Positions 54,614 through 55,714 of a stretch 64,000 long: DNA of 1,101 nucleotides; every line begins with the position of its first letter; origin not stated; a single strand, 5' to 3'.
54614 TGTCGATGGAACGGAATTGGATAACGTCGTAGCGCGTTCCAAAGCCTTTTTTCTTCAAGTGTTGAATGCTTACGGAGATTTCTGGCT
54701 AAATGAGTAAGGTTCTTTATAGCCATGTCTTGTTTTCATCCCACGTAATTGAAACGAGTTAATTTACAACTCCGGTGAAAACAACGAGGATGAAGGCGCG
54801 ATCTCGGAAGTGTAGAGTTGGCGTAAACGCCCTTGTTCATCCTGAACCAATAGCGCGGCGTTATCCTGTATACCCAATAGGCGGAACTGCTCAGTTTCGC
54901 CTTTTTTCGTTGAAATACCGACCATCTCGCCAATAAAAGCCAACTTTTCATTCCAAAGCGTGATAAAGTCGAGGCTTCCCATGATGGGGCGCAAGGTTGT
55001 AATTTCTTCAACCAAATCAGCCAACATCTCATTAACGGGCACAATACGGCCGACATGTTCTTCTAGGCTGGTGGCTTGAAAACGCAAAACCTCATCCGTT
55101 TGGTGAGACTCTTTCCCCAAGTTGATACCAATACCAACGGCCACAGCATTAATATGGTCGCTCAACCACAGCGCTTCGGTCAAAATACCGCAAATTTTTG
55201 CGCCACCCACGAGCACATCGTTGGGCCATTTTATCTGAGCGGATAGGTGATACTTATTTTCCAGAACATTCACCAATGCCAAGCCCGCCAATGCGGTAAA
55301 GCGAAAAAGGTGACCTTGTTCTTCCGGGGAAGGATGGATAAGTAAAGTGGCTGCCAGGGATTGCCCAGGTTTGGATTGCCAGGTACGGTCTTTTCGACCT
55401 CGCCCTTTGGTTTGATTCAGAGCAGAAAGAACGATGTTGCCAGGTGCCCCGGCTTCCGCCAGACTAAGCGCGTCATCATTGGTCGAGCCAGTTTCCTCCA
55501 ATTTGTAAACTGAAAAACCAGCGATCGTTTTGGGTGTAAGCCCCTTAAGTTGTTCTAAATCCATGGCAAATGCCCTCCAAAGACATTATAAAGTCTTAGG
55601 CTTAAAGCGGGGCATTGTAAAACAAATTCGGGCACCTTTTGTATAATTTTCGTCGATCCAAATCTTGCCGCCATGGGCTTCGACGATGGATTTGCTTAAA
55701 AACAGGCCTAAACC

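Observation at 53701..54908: DUF559 endonuclease cassette wedged between antisense-overlapping gyrA and birA tails, bounded by a ~145-bp duplication that rescues both genes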

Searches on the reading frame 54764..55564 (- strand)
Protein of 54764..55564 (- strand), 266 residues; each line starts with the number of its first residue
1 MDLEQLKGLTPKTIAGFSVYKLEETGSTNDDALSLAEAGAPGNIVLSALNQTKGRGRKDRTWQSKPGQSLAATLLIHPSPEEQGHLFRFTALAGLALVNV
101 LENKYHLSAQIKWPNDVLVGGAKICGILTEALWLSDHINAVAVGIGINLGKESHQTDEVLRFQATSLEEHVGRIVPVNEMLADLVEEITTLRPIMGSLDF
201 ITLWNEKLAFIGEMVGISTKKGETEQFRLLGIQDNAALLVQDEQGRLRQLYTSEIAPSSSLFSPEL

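Call 8: search_protein_families(library=pfam, proteins=[window:54764-55564:-], max_evalue=0.01)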
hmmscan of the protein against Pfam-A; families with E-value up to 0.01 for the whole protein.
window:54764-55564:- (266 aa): 2 families
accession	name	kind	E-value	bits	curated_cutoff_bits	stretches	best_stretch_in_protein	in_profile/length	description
PF03099.24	BPL_LplA_LipB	-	5.2e-15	56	21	1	37-148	18-133/133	Biotin/lipoate A/B protein ligase family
PF21948.1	LplA-B_cat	-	0.0028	18.1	27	0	96-127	99-129/200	Lipoyl protein ligase A/B catalytic domain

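Call 11: find_encoding_contigs(protein=window:54764-55564:-, flank=6000, max_places=10)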
Protein window:54764-55564:- (266 aa): 2 contigs read that carry it; 1 place shown.
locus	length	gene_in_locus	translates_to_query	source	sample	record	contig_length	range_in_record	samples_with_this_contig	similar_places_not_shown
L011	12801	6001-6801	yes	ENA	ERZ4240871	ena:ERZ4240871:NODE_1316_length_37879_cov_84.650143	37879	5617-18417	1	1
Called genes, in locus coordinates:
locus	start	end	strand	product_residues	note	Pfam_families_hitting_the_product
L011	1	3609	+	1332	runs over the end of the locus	PF07517:SecA_DEAD, PF01043:SecA_PP_bind, PF21090:P-loop_SecA, PF07516:SecA_SW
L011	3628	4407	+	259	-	PF01975:SurE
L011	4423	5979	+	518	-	PF01590:GAF (weak), PF13185:GAF_2 (faint), PF08448:PAS_4, PF13426:PAS_9 (faint), PF00512:HisKA, PF02518:HATPase_c, PF13581:HATPase_c_2 (weak)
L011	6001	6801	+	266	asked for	PF03099:BPL_LplA_LipB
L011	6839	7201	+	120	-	PF04480:DUF559, PF18741:MTES_1575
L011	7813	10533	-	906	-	PF00521:DNA_topoisoIV, PF03989:DNA_gyraseA_C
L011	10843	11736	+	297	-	PF03372:Exo_endo_phos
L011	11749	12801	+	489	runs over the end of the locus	PF02878:PGM_PMM_I, PF02879:PGM_PMM_II, PF00408:PGM_PMM_IV (faint), PF02880:PGM_PMM_III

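Call 16: find_homologous_proteins(query=window:54764-55564:-, max_evalue=1e-20)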
Query window:54764-55564:- (266 aa): 2606 proteins with E <= 1e-20 among 8000 candidates; the best 120 are listed.
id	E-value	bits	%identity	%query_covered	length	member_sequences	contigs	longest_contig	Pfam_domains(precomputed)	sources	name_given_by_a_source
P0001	3.1e-168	576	99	100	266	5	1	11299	PF03099.25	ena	-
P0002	2.9e-136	471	81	100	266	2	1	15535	PF03099.25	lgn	-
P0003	5.5e-135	467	80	100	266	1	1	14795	PF03099.25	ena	-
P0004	2.7e-134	465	79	100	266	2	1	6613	PF03099.25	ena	-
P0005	5.3e-126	437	76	100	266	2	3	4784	PF03099.25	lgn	-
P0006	8.7e-103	361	65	97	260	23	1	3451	PF03099.25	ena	-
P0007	2.4e-93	330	60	98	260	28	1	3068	PF03099.25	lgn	-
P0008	2.1e-91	324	60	95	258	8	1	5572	PF03099.25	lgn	-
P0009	7.0e-88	313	56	97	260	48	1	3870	PF03099.25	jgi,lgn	-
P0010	3.5e-53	199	43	90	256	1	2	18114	PF03099.25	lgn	-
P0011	1.0e-52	197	40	92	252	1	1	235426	PF03099.25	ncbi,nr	ncbi:MAG: biotin--[acetyl-CoA-carboxylase] ligase [Anaerolineaceae bacterium]|nr:biotin--[acetyl-CoA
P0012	1.5e-49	187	43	88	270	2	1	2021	PF03099.25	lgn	-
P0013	3.8e-49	186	41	88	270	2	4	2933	PF03099.25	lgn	-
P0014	9.4e-49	184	42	91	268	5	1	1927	PF03099.25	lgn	-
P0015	1.3e-48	184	43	87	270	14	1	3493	PF03099.25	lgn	-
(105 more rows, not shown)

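Call 19: find_encoding_contigs(protein=P0002, flank=5000, max_places=3)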
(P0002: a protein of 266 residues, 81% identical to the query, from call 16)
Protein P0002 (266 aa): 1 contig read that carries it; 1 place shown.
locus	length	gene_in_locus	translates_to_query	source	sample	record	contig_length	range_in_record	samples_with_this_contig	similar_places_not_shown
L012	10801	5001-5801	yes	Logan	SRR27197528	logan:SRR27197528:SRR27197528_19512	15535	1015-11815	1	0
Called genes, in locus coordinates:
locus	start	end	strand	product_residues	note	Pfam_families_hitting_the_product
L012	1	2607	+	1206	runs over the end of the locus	?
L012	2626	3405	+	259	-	PF01975:SurE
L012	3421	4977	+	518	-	PF01590:GAF (weak), PF13185:GAF_2 (weak), PF08448:PAS_4, PF00512:HisKA, PF02518:HATPase_c, PF13581:HATPase_c_2 (weak)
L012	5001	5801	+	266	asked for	PF03099:BPL_LplA_LipB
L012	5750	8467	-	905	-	PF00521:DNA_topoisoIV, PF03989:DNA_gyraseA_C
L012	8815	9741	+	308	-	PF01073:3Beta_HSD, PF01370:Epimerase, PF02719:Polysacc_synt_2, PF04321:RmlD_sub_bind, PF07993:NAD_binding_4, PF13460:NAD_binding_10, PF16363:GDP_Man_Dehyd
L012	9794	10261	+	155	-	PF04519:Bactofilin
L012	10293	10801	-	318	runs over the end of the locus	PF13489:Methyltransf_23, PF07021:MetW (weak), PF13847:Methyltransf_31 (weak), PF08241:Methyltransf_11, PF08242:Methyltransf_12, PF13649:Methyltransf_25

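Call 20: find_encoding_contigs(protein=P0003, flank=5000, max_places=3)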
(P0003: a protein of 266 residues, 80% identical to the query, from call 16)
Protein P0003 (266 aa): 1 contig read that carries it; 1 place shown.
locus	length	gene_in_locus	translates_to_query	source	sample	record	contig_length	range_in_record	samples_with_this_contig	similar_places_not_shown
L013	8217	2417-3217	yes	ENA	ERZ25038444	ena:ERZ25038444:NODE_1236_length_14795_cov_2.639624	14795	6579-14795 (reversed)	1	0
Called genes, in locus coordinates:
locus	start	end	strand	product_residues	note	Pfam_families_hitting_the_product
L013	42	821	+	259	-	PF01975:SurE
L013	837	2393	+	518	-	PF01590:GAF (weak), PF13185:GAF_2 (weak), PF08448:PAS_4, PF00512:HisKA, PF02518:HATPase_c, PF13581:HATPase_c_2 (weak)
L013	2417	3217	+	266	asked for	PF03099:BPL_LplA_LipB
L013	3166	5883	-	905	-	PF00521:DNA_topoisoIV, PF03989:DNA_gyraseA_C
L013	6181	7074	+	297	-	PF03372:Exo_endo_phos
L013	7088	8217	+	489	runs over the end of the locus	PF02878:PGM_PMM_I, PF02879:PGM_PMM_II, PF02880:PGM_PMM_III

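Call 21: find_encoding_contigs(protein=P0004, flank=5000, max_places=3)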
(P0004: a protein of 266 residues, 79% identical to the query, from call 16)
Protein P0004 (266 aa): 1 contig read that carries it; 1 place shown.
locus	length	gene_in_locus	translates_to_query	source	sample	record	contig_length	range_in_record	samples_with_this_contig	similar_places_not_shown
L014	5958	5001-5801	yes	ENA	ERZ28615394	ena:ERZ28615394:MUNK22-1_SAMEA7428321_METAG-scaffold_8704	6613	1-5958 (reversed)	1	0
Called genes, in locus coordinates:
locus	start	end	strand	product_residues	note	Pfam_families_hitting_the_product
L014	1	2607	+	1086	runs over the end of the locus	?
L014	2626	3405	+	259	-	PF01975:SurE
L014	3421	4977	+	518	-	PF01590:GAF (weak), PF13185:GAF_2 (weak), PF08448:PAS_4, PF00512:HisKA, PF02518:HATPase_c, PF13581:HATPase_c_2 (weak)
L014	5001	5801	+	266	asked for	PF03099:BPL_LplA_LipB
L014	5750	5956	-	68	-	?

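Call 22: find_encoding_contigs(protein=P0005, flank=5000, max_places=3)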
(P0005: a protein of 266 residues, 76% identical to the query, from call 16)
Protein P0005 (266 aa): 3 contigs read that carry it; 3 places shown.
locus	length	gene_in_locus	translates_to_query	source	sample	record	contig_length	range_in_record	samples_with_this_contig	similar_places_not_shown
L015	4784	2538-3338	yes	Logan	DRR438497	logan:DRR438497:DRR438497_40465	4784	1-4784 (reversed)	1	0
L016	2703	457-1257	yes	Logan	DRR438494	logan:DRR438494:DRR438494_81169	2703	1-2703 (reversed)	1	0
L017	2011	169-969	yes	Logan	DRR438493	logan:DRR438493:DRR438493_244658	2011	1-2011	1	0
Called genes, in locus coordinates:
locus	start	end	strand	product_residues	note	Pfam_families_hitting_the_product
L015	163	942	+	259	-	PF01975:SurE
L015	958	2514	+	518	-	PF01590:GAF (weak), PF13185:GAF_2 (weak), PF08448:PAS_4, PF13188:PAS_8 (faint), PF13426:PAS_9 (weak), PF00512:HisKA, PF02518:HATPase_c, PF13581:HATPase_c_2 (weak)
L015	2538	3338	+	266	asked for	PF03099:BPL_LplA_LipB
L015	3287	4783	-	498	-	?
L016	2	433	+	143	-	?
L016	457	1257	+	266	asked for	PF03099:BPL_LplA_LipB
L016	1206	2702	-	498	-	?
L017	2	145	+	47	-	?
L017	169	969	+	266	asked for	PF03099:BPL_LplA_LipB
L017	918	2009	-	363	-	?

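Call 47: search_protein_families(library=ncbifam, proteins=[window:54764-55564:-], max_evalue=0.01)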
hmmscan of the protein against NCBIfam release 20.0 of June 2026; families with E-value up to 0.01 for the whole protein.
window:54764-55564:- (266 aa): 11 families
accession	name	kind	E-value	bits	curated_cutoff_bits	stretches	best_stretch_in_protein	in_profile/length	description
TIGR00121.1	birA_ligase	equivalog_domain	9.5e-38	130.1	83.1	1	21-255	4-232/235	biotin--[acetyl-CoA-carboxylase] ligase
NF006206.0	PRK08330.1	equivalog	3.1e-35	121.7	311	1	13-252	7-236/243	biotin--protein ligase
NF008848.0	PRK11886.1-3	equivalog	2.1e-28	99.3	362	1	13-252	74-310/319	bifunctional biotin--[acetyl-CoA-carboxylase] ligase/biotin operon repressor BirA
NF008847.0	PRK11886.1-2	equivalog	9.3e-26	90.9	293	1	26-255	88-314/320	bifunctional biotin--[acetyl-CoA-carboxylase] ligase/biotin operon repressor BirA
NF005405.0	PRK06955.1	equivalog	5e-25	88.2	312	1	13-181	29-204/300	biotin--[acetyl-CoA-carboxylase] ligase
NF004607.0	PRK05935.1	equivalog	3e-24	85.9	219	1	20-190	6-173/190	biotin--protein ligase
NF008846.0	PRK11886.1-1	equivalog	1.4e-20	73.9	353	1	17-259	75-310/312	bifunctional biotin--[acetyl-CoA-carboxylase] ligase/biotin operon repressor BirA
NF008850.0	PRK11886.1-5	equivalog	3.9e-17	62.4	489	1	20-246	82-306/320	bifunctional biotin--[acetyl-CoA-carboxylase] ligase/biotin operon repressor BirA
NF008849.0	PRK11886.1-4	equivalog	6.2e-15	55.1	474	1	26-255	88-314/320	bifunctional biotin--[acetyl-CoA-carboxylase] ligase/biotin operon repressor BirA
NF009862.0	PRK13325.1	equivalog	7.3e-15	54.7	761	1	4-184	71-251/592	bifunctional biotin--[acetyl-CoA-carboxylase] ligase/type III pantothenate kinase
NF006294.0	PRK08477.1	equivalog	5.2e-10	39.1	179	1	19-157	6-139/214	biotin--[acetyl-CoA-carboxylase] ligase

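Call 59: find_encoding_contigs(protein=P0008, flank=4000, max_places=2)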
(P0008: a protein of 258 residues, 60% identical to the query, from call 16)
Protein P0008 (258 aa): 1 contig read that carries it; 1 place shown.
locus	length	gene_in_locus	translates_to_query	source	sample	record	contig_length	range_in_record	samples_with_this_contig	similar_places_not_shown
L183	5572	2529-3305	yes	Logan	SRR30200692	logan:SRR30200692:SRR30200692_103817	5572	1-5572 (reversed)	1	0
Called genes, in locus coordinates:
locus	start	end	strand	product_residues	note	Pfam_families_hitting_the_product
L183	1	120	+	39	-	?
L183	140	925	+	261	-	PF01975:SurE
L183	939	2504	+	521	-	PF01590:GAF, PF13185:GAF_2, PF08448:PAS_4, PF13426:PAS_9, PF00512:HisKA, PF02518:HATPase_c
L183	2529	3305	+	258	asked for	PF03099:BPL_LplA_LipB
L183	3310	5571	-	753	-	?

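Call 60: find_encoding_contigs(protein=P0006, flank=4000, max_places=2)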
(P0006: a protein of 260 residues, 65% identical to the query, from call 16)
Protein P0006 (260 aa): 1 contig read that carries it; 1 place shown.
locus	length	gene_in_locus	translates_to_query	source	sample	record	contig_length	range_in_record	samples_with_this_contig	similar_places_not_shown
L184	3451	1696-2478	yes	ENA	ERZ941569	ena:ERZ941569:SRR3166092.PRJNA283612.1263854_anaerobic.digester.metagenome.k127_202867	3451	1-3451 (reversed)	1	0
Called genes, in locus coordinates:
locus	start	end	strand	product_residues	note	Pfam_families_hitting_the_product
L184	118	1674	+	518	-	PF01590:GAF (weak), PF13185:GAF_2 (faint), PF08448:PAS_4, PF13426:PAS_9 (weak), PF00512:HisKA, PF02518:HATPase_c, PF13581:HATPase_c_2 (weak)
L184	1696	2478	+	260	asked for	PF03099:BPL_LplA_LipB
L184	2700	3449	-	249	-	?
